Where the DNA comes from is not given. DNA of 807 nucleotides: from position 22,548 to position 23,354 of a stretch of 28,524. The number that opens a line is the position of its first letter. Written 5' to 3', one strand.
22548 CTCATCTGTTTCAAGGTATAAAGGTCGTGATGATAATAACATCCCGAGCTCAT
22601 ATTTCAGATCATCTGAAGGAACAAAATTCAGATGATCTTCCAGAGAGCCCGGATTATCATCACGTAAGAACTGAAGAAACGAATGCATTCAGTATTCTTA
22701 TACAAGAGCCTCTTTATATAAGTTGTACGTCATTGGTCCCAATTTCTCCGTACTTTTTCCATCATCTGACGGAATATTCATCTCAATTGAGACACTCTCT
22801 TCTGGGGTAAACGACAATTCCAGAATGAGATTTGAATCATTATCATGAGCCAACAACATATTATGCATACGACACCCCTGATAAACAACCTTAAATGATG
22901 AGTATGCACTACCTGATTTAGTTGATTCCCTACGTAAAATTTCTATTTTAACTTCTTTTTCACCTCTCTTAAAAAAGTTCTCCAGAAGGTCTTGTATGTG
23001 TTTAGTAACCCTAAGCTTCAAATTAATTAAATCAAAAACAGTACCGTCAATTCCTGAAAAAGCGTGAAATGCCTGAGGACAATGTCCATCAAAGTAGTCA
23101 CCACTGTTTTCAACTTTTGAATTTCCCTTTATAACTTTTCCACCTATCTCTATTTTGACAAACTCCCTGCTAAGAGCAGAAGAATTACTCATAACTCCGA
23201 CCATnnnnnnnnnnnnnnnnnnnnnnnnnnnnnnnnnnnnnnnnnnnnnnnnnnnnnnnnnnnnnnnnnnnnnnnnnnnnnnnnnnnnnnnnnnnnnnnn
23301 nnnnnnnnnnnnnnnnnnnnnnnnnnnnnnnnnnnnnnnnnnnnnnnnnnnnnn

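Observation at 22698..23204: Hcp position is occupied by a highly divergent 168-aa protein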

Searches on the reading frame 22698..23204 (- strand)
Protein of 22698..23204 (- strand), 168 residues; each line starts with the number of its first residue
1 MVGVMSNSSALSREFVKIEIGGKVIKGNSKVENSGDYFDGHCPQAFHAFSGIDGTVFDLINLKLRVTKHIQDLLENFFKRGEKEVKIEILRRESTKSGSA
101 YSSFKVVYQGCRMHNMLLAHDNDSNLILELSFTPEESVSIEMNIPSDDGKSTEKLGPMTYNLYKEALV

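Call 4: search_protein_families(proteins=[window:22698-23204:-], library=ncbifam, max_evalue=10)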
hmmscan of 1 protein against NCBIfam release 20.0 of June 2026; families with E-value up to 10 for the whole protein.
window:22698-23204:- (168 aa): 0 families

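Call 5: search_solved_structures(query=window:22698-23204:-, max_evalue=10, show_alignments=3)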
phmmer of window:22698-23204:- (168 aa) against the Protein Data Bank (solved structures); distinct sequences matched with E-value up to 10: 1.
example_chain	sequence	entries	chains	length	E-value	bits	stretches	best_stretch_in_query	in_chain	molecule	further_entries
7ue2_A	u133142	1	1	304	0.018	18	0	83-132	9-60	RPB_PLP3_R6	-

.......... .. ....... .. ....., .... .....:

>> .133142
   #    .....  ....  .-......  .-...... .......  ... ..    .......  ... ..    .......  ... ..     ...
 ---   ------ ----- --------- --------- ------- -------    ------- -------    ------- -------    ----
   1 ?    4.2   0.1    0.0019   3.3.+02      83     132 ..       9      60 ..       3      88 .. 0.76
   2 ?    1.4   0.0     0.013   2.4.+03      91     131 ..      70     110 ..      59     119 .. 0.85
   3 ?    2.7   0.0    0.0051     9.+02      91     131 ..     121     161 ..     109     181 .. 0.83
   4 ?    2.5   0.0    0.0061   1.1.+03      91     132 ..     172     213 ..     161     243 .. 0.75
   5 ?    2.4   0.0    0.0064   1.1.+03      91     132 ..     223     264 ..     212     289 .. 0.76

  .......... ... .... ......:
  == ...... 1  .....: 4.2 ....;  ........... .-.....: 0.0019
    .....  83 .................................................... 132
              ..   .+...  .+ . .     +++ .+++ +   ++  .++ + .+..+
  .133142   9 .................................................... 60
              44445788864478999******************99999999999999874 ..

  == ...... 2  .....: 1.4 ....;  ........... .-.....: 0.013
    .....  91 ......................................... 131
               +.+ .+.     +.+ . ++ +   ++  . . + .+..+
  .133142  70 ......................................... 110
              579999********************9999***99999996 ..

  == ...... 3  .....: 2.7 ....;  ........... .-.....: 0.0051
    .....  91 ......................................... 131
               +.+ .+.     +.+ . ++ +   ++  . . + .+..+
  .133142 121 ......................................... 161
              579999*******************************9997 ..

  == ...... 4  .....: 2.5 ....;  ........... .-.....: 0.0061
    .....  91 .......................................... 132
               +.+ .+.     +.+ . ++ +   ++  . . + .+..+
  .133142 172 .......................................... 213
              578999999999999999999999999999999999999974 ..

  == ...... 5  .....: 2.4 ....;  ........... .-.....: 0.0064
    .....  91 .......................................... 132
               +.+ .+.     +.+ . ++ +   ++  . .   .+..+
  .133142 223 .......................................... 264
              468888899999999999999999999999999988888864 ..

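Call 7: profile_search(protein=window:22698-23204:-)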
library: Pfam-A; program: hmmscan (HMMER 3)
A. the first sequence (168 residues): domains with independent E <= 10: 0; with E <= 0.001: 0
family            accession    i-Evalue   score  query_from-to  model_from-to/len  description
(no Pfam family matches the first sequence, even at E <= 10)

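Call 10: find_homologous_proteins(query=window:22698-23204:-, max_evalue=0.001)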
Query window:22698-23204:- (168 aa): 23 proteins with E <= 0.001 among 167 candidates.
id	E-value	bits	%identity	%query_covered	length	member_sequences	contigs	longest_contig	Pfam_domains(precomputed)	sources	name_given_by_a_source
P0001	3.5e-103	360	98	100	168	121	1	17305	-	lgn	-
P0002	3.1e-82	292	79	100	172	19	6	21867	-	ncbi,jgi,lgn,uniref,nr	ncbi:type VI secretion protein [Escherichia marmotae]|uniref:type VI secretion protein n=1 Tax=Esche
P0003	1.8e-77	276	72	100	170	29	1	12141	-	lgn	-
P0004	6.5e-77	275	74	100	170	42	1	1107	-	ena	-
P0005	1.3e-73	264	71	100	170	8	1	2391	-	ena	-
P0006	5.8e-73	262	71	100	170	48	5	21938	-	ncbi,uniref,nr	ncbi:type VI secretion protein [Escherichia coli]|uniref:type VI secretion protein n=1 Tax=Escherich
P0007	6.0e-72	258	72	93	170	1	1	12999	-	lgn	-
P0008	6.7e-72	258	74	93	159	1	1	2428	-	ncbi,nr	ncbi:type VI secretion protein, partial [Escherichia coli]|nr:type VI secretion protein [Escherichia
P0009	3.5e-70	253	71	93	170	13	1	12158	-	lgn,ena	-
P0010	4.1e-69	249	72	94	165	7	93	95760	-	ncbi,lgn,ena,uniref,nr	ncbi:type VI secretion protein [Escherichia coli]|uniref:type VI secretion protein n=1 Tax=Escherich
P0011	2.0e-68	247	68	98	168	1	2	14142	-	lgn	-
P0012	2.8e-68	247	66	100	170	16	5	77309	-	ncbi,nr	ncbi:type VI secretion protein [Escherichia coli]|nr:type VI secretion protein [Escherichia coli] EH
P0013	2.8e-68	247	73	90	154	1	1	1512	-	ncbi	ncbi:TPA: type VI secretion protein, partial [Escherichia coli]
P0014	2.6e-67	243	67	100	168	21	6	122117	-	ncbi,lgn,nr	ncbi:type VI secretion protein [Escherichia coli]|nr:type VI secretion protein [Escherichia coli] EF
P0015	5.2e-67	242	66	96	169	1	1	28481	-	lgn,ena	-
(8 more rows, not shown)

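Call 16: search_solved_structures(query=A1, max_evalue=10, show_alignments=3)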
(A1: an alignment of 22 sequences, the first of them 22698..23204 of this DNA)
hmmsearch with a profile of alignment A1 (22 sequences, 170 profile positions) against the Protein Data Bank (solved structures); distinct sequences matched with E-value up to 10: 11.
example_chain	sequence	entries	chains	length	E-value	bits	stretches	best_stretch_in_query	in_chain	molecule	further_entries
8zb6_A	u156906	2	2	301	0.57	13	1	72-117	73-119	VP1 | Capsid protein VP1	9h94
8e8s_1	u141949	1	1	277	0.73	12.7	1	71-113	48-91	Capsid protein VP1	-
9f59_A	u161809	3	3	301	0.73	12.7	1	71-117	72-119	Capsid protein VP1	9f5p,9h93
3epf_1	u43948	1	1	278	0.74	12.7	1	71-113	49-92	Protein VP1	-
4gv3_A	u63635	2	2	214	0.81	12.5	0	106-149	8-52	Nucleoprotein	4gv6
4g9z_A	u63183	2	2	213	0.84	12.5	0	106-149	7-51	Nucleoprotein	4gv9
8ayz_A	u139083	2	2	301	0.84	12.5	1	71-113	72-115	Capsid protein, VP1 | VP1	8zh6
1eah_1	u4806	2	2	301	0.84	12.5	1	71-113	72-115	POLIOVIRUS TYPE 2 COAT PROTEINS VP1 TO VP4 | Capsid protein VP1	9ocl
5o5b_1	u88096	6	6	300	1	12.2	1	72-117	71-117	Capsid proteins, VP1 | Capsid protein, VP1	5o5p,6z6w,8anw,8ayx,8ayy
4fvu_A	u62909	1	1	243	1.1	12.1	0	109-149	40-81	Nucleoprotein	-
8e8y_1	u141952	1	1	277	1.6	11.6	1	72-113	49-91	Capsid protein VP1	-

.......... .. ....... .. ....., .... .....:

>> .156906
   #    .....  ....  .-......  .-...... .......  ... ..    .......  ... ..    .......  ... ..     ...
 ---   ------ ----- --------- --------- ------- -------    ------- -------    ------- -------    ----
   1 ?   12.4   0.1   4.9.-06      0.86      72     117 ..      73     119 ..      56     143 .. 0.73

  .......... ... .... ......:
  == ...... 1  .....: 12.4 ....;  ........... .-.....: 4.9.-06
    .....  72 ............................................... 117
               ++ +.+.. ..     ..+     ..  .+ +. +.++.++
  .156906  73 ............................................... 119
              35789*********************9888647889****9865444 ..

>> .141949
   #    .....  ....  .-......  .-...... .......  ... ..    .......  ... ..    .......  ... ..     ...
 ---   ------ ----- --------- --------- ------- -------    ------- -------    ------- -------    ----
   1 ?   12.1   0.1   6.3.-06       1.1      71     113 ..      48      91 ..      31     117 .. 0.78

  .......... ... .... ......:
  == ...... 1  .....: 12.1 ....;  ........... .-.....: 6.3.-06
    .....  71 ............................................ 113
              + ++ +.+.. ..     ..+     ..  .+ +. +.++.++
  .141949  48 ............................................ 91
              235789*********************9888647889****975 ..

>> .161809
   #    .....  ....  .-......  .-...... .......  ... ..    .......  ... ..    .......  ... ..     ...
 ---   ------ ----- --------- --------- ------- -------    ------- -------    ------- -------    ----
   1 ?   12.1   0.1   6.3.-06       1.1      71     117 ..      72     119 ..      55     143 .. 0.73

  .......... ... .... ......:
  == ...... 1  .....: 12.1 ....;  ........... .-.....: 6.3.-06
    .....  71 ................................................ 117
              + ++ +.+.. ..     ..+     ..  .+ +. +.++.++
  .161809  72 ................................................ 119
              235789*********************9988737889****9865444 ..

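Call 19: predict_structure(alignment_id=A1)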
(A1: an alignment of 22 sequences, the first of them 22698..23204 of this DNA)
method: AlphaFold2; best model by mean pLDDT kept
length: 168 residues; sequences in the alignment: 22
mean_pLDDT: 77.7   pTM: 0.76
mean pLDDT of the five models: 77.7, 75.7, 73.0, 65.7, 64.5
residues with pLDDT >= 90: 12; 70-90: 121; 50-70: 24; < 50: 11
segments of 3 or more residues with pLDDT < 50: 1-10
pLDDT, mean of each block of 10 residues (from residue 1): 33 82 83 82 69 63 85 77 82 70 86 87 85 89 80 85 85
secondary structure, 60 per line:
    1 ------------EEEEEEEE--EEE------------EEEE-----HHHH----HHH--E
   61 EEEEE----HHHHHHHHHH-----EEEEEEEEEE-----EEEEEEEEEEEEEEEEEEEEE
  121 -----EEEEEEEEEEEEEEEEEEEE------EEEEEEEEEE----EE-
elements in order: E13-20 E23-25 E38-41 H47-50 E60-65 H70-79 E85-94 E100-120 E126-145 E152-161

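Call 22: search_protein_representatives(alignment_id=A1)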
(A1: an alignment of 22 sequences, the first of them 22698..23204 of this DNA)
Query: 22 sequences, 170 profile positions. Proteins with E-value up to 0.001 (for the whole library): 27; up to 1e-10: 17; up to 1e-30: 4. The best 27 are listed.
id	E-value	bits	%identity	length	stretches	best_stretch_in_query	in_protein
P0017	1.5e-86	304.7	-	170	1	1-170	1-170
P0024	2.3e-44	167.3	-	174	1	6-168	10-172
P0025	2.3e-39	151.0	-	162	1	11-169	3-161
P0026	5.9e-37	143.2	-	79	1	28-106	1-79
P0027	1.2e-27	112.9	-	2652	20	13-47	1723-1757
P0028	8.1e-24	100.4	-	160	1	12-170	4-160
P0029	1.4e-22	96.4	-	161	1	13-165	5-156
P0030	2.6e-22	95.5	-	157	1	12-170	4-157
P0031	2.7e-20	89.0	-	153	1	14-170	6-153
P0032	5.7e-20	87.9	-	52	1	119-170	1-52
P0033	7.1e-20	87.6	-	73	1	1-74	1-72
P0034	6.6e-19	84.5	-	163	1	15-165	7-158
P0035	6.6e-19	84.5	-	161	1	14-170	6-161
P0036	1.5e-17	80.1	-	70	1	1-71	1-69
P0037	5.1e-14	68.5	-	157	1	15-166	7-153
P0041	1.4e-09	54.1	-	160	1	14-165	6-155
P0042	3.3e-07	46.4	-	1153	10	36-99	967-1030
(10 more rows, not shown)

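Call 23: fold_search(model_id=the predicted structure, library=pdb)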
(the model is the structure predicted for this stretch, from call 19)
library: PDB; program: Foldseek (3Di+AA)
matches with E <= 10: 1447; with E <= 0.001: 54
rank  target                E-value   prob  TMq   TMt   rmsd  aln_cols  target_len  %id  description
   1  6a2v_A                5.1e-08  1.00  0.56  0.56   6.6       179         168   13  Crystal structure of Hcp protein (released 2018-09-19)
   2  4tv4_A                1.1e-07  1.00  0.63  0.71   3.7       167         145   10  Crystal structure of a Putative uncharacterized protein from Burkholderia pseudomallei (released 2014-07-30)
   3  4tv4_B                1.3e-07  1.00  0.62  0.71   3.6       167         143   10  Crystal structure of a Putative uncharacterized protein from Burkholderia pseudomallei (released 2014-07-30)
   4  4w64_C                1.6e-07  1.00  0.61  0.62   7.6       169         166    9  Hcp1 protein from Acinetobacter baumannii AB0057 (released 2015-07-01)
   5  4w64_A                1.7e-07  1.00  0.59  0.58   7.8       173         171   11  Hcp1 protein from Acinetobacter baumannii AB0057 (released 2015-07-01)
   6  4tv4_C                3.2e-07  1.00  0.62  0.71   3.6       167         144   10  Crystal structure of a Putative uncharacterized protein from Burkholderia pseudomallei (released 2014-07-30)
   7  8yun_D                3.6e-07  1.00  0.61  0.70   4.5       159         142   12  The crystal structure of HNBP001-HCP (released 2025-07-02)
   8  7fcf_E                3.6e-07  1.00  0.59  0.67   5.4       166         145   13  Crystal structure of T6SS Hcp protein (released 2022-07-20)
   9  8yun_G                4.5e-07  1.00  0.60  0.70   4.5       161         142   11  The crystal structure of HNBP001-HCP (released 2025-07-02)
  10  5xhh_C                6.3e-07  1.00  0.62  0.72   3.8       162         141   11  crystal structure of Hcp1 from Salmonella typhimurium (released 2018-03-07)
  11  6a2v_B                6.3e-07  1.00  0.56  0.59   7.2       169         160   14  Crystal structure of Hcp protein (released 2018-09-19)
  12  8yun_E                6.7e-07  1.00  0.62  0.70   4.4       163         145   12  The crystal structure of HNBP001-HCP (released 2025-07-02)
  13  8yun_F                7.5e-07  1.00  0.60  0.70   4.5       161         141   11  The crystal structure of HNBP001-HCP (released 2025-07-02)
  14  8yun_C                8.4e-07  1.00  0.59  0.69   4.6       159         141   11  The crystal structure of HNBP001-HCP (released 2025-07-02)
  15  5xhh_A                8.9e-07  1.00  0.57  0.63   7.3       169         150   12  crystal structure of Hcp1 from Salmonella typhimurium (released 2018-03-07)
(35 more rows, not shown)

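Call 26: find_encoding_contigs(protein=P0025, flank=8000, max_places=2)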
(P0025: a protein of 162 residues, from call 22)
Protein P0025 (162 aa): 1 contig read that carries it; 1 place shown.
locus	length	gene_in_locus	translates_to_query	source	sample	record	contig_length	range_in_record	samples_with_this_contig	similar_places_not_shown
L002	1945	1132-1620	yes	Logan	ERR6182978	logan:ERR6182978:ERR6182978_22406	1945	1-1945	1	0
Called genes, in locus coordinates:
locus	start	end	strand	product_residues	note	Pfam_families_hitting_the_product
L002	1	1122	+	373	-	?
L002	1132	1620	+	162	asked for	-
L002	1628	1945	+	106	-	?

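Call 27: find_encoding_contigs(protein=P0035, flank=8000, max_places=2)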
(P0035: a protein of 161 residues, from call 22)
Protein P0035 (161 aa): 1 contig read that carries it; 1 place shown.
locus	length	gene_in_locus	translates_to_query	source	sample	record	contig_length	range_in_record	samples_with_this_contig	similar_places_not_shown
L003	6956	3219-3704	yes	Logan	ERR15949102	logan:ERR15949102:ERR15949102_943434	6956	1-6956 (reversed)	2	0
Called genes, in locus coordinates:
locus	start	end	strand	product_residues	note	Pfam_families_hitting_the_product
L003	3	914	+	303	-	?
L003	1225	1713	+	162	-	PF05591:T6SS_VipA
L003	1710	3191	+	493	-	PF05943:VipB, PF18945:VipB_2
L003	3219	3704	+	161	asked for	-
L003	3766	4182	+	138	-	PF04965:GPW_gp25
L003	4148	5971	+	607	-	PF05947:T6SS_TssF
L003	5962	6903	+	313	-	PF06996:T6SS_TssG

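Call 28: list_cluster_members(proteins=[P0024, P0025, P0028, P0029, P0030, P0031, P0034, P0035, P0037, P0041])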
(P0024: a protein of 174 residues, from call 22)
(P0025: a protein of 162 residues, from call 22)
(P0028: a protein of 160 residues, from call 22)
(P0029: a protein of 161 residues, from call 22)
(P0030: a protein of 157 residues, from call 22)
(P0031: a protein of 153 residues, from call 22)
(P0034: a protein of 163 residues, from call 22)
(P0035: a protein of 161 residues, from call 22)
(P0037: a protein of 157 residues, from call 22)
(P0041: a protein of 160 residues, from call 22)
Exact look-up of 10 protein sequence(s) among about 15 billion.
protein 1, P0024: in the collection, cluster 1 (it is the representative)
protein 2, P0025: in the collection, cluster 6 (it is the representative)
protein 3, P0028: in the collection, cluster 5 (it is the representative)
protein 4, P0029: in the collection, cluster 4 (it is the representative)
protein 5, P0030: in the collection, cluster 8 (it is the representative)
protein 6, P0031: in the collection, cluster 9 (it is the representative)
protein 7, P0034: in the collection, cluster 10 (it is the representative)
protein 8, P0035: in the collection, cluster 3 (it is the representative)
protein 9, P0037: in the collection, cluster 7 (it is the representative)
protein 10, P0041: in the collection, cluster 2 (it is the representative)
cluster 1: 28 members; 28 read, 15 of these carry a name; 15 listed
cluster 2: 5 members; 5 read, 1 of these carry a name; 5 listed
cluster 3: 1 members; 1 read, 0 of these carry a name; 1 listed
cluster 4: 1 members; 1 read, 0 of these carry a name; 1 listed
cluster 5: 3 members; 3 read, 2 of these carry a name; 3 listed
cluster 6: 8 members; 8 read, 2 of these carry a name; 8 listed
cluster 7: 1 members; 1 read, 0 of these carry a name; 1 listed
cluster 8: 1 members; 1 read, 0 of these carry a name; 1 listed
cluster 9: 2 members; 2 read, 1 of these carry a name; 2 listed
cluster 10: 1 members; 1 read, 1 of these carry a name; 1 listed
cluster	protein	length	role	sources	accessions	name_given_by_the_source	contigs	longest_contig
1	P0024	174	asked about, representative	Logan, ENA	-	-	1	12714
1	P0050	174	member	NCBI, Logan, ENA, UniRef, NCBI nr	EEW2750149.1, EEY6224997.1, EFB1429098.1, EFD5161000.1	TPA: type VI secretion protein [Escherichia coli] | Type VI secretion protein n=1 Tax=Escherichia coli TA447 TaxID=656447 ... | hypothetical protein [Escherichia coli]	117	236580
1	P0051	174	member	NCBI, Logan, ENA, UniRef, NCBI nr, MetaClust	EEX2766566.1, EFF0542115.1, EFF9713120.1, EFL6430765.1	type VI secretion protein [Escherichia coli] | hypothetical protein n=1 Tax=Escherichia coli TaxID=562 RepID=UPI00050AB853 | hypothetical protein [Escherichia coli]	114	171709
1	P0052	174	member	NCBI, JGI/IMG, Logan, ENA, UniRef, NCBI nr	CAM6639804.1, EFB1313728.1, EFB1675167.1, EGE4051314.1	putative type VI secretion protein [Escherichia coli] | hypothetical protein | type VI secretion protein n=1 Tax=Escherichia coli TaxID=562 RepID=UPI000DFE9963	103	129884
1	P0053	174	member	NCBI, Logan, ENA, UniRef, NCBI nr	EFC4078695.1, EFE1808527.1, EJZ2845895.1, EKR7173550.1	type VI secretion protein [Escherichia coli] | type VI secretion protein n=1 Tax=Escherichia coli TaxID=562 RepID=UPI001567C470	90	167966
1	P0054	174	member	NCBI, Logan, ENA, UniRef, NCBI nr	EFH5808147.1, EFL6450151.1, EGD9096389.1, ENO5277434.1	type VI secretion protein [Escherichia coli] | type VI secretion protein n=1 Tax=Escherichia coli TaxID=562 RepID=UPI000502371E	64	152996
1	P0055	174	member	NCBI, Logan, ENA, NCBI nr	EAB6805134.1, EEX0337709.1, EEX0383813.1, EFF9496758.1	TPA: type VI secretion protein [Escherichia coli] | type VI secretion protein [Escherichia coli]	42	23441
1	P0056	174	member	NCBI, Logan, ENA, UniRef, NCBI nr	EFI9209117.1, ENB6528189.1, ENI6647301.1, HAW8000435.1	type VI secretion protein [Escherichia coli] | type VI secretion protein n=1 Tax=Escherichia coli TaxID=562 RepID=UPI001482F959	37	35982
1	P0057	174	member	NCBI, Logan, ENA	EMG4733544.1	type VI secretion protein [Escherichia coli]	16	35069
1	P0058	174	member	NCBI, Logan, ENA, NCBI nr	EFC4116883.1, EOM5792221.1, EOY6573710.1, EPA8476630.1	TPA: type VI secretion protein [Escherichia coli] | type VI secretion protein [Escherichia coli]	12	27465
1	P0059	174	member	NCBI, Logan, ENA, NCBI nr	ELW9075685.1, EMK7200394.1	type VI secretion protein [Escherichia coli]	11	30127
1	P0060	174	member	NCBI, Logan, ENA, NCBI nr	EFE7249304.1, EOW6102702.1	type VI secretion protein [Escherichia coli]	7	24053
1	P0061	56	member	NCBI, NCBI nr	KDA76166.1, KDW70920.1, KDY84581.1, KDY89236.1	hypothetical protein AC65_4387 [Escherichia coli 2-005-03_S4_C1] | hypothetical protein AC13_5607 [Escherichia coli 2-011-08_S3_C2]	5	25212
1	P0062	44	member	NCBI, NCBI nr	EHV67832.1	hypothetical protein ECDEC6C_5478 [Escherichia coli DEC6C]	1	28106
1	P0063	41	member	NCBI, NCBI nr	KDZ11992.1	hypothetical protein AC50_4474 [Escherichia coli 2-474-04_S3_C3]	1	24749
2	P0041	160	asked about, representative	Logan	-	-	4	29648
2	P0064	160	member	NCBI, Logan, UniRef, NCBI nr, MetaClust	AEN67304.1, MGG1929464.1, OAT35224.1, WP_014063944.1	hypothetical protein Entas_4625 (plasmid) [Enterobacter soli] | hypothetical protein n=1 Tax=Enterobacter soli TaxID=885040 RepID=UPI000223CFF5 | hypothetical protein [Enterobacter soli]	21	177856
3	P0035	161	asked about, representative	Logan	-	-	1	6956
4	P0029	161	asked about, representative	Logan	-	-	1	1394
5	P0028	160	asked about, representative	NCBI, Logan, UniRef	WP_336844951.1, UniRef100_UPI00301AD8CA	hypothetical protein [Providencia rettgeri] | hypothetical protein n=1 Tax=Providencia rettgeri TaxID=587 RepID=UPI00301AD8CA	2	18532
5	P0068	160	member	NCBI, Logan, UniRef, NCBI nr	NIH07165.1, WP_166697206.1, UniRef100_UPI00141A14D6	hypothetical protein [Providencia rettgeri] | hypothetical protein n=1 Tax=Providencia rettgeri TaxID=587 RepID=UPI00141A14D6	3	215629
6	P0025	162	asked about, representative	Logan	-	-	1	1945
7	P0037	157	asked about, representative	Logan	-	-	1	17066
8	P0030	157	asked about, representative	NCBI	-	-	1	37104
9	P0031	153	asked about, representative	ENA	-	-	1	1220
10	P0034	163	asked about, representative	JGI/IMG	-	hypothetical protein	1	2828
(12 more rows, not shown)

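Call 29: profile_search(alignment_id=A2)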
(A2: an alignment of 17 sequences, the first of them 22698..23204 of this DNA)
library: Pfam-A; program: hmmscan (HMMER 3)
A. the first sequence (168 residues): domains with independent E <= 10: 0; with E <= 0.001: 0
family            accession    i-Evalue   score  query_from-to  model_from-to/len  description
(no Pfam family matches the first sequence, even at E <= 10)
B. every sequence of the alignment scanned on its own (17 sequences): families by number of members that match
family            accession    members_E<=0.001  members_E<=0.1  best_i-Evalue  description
Beta-prop_NWD2_C  PF23586.2                  0               1        5.1e-02  NWD2 C-terminal beta-propeller
DUF6896           PF21837.1                  0               1        5.6e-02  Domain of unknown function (DUF6896)
DUF3942           PF13078.11                 0               1        8.4e-02  Protein of unknown function (DUF3942)
